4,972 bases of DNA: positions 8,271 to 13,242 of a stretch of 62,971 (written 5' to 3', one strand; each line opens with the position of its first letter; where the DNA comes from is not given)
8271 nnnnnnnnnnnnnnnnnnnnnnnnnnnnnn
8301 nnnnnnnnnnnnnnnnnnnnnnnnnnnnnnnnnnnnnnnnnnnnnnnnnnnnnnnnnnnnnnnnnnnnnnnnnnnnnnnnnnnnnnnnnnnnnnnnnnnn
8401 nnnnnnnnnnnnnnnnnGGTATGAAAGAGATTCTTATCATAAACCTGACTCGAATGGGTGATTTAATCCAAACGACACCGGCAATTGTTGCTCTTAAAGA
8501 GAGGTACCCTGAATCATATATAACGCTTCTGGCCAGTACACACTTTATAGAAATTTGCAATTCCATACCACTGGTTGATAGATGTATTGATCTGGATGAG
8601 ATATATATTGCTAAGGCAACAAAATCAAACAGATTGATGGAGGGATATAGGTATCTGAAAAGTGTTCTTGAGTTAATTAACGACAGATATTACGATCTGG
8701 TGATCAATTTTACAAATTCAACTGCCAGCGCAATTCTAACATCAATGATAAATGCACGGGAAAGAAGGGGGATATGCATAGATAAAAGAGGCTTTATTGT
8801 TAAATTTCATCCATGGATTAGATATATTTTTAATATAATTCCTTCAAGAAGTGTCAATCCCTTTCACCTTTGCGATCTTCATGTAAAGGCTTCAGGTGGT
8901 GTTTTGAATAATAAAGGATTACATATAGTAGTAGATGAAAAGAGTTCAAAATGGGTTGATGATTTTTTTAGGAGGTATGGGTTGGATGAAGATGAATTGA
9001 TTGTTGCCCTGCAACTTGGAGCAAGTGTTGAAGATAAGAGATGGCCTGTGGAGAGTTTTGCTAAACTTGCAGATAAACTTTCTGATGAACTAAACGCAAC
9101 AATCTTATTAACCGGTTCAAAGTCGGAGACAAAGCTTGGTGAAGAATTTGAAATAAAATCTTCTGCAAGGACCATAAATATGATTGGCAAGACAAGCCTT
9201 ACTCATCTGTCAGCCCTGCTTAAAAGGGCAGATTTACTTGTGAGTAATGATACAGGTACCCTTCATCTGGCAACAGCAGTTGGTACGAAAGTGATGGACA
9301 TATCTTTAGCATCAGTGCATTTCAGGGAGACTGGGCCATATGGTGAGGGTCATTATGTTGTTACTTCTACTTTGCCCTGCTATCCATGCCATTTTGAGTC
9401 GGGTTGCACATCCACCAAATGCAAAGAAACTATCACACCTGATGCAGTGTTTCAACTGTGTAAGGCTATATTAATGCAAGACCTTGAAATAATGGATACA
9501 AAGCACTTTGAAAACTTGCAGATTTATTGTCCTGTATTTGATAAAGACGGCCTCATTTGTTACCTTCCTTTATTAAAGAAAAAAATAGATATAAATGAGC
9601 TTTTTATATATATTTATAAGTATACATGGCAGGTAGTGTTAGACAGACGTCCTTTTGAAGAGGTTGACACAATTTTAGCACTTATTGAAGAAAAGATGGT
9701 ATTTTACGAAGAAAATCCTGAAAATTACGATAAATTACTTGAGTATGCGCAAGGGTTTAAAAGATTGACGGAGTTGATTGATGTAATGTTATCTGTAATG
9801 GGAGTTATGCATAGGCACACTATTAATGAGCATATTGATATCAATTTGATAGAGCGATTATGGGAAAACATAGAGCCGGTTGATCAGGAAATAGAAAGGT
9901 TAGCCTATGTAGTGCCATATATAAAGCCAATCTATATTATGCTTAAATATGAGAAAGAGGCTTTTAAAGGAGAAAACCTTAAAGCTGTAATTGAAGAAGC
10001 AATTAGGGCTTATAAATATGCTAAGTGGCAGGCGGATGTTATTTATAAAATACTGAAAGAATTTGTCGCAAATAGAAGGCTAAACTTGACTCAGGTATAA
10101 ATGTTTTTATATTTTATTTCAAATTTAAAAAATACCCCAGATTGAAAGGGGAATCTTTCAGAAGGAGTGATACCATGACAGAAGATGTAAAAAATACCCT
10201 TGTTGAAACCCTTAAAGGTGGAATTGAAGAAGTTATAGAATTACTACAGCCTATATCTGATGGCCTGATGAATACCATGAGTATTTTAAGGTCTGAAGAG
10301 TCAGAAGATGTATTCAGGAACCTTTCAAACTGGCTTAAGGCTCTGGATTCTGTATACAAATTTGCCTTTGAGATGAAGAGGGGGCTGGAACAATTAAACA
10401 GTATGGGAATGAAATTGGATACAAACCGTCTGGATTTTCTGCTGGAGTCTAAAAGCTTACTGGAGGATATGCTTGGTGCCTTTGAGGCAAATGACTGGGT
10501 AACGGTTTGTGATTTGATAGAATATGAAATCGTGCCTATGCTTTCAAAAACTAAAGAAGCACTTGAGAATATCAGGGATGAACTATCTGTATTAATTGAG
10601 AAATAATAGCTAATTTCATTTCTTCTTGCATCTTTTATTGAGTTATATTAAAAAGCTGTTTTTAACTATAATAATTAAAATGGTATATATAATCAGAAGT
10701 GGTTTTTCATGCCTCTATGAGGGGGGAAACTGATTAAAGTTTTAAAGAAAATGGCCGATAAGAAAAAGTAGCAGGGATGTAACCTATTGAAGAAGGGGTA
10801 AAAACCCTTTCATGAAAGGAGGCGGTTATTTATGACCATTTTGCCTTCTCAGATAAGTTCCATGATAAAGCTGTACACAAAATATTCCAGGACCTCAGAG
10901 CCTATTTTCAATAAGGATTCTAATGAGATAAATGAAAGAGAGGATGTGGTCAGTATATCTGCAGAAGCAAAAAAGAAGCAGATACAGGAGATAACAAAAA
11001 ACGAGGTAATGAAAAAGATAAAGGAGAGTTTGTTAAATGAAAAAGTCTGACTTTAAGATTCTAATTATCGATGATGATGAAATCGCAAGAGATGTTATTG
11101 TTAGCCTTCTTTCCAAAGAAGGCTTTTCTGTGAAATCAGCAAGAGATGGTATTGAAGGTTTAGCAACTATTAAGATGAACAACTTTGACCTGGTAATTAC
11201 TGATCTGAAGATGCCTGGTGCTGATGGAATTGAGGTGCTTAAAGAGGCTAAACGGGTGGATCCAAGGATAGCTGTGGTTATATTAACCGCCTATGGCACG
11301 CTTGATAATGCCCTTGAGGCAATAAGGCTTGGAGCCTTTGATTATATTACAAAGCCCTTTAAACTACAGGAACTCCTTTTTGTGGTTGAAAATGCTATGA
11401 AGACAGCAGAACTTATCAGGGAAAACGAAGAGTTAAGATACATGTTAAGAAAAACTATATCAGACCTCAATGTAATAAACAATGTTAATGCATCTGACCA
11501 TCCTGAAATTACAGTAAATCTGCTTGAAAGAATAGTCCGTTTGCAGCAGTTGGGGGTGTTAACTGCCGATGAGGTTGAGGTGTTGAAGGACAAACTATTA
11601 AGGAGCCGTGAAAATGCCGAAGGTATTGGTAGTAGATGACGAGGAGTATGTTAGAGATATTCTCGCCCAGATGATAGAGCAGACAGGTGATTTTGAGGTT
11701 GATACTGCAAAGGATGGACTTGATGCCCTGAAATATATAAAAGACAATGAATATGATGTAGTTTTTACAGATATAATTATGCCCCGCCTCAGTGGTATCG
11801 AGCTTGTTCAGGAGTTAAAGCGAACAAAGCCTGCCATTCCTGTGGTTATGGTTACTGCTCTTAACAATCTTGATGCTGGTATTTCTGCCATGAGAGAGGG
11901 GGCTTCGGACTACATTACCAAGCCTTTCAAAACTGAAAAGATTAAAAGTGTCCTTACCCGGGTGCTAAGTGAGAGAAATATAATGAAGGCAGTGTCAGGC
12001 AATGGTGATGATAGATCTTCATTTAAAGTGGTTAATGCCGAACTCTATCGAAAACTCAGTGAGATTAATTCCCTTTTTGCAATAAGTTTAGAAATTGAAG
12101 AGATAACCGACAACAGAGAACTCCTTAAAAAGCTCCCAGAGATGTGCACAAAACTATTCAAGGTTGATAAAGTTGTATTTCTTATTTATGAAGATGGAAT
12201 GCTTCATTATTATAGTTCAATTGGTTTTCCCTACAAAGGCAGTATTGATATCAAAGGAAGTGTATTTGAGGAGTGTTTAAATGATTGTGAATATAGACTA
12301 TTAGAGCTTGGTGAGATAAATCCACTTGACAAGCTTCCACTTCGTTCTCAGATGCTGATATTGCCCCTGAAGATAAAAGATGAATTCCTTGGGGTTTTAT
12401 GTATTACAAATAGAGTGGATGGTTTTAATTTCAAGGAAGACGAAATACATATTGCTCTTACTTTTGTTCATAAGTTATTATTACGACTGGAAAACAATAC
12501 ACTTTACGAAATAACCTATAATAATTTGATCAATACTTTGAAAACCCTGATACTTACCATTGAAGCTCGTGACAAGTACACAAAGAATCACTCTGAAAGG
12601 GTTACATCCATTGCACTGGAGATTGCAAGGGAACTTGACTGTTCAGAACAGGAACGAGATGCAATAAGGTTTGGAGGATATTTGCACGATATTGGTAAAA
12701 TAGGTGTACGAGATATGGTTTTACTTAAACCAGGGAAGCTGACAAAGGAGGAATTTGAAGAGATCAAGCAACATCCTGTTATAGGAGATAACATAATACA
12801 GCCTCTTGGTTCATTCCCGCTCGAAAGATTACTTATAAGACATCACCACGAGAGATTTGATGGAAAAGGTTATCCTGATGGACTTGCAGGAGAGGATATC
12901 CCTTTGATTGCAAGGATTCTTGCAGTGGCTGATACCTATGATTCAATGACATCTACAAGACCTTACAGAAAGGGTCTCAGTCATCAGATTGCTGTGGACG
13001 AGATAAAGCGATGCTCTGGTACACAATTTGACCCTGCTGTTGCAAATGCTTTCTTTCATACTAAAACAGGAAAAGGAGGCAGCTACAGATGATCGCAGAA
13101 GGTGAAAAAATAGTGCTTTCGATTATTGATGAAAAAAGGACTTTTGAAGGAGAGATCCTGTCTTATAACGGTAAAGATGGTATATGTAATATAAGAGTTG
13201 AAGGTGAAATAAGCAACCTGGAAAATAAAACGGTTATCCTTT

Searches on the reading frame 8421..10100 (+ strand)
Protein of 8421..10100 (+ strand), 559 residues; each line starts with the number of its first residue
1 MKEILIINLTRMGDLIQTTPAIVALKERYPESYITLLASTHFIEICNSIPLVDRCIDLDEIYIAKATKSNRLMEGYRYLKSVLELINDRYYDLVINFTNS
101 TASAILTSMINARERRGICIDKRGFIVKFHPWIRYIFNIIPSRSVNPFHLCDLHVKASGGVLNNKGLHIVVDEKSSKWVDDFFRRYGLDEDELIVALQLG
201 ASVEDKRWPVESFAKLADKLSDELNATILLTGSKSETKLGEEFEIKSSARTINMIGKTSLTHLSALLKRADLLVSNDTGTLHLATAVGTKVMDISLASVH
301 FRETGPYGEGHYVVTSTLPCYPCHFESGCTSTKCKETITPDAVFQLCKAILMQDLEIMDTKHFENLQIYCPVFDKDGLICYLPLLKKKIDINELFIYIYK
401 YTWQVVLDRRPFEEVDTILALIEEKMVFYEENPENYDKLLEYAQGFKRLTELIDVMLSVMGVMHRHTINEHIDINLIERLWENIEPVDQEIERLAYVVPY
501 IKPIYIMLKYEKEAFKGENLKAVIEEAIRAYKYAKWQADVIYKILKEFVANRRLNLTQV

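Call 25: search_protein_families(library=pfam, max_evalue=1e-8, proteins=[window:8421-10100:+])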
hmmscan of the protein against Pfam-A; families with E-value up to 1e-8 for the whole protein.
window:8421-10100:+ (559 aa): 1 family
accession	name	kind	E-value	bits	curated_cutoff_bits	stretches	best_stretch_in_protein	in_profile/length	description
PF01075.23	Glyco_transf_9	-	3.6e-29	102.2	22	1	88-324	10-237/247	Glycosyltransferase family 9 (heptosyltransferase)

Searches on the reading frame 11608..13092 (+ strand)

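Call 25: search_protein_families(library=pfam, max_evalue=1e-8, proteins=[window:11608-13092:+])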
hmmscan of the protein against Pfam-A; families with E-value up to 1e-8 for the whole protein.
window:11608-13092:+ (494 aa): 3 families
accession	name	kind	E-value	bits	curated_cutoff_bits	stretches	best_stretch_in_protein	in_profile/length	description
PF13487.12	HD_5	-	2.1e-34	119.2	27.2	1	316-478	5-170/170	HD domain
PF00072.30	Response_reg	-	3.5e-31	108.1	30.2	1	6-115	1-109/111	Response regulator receiver domain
PF01966.28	HD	-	4.5e-21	75.7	22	1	327-447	3-116/116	HD domain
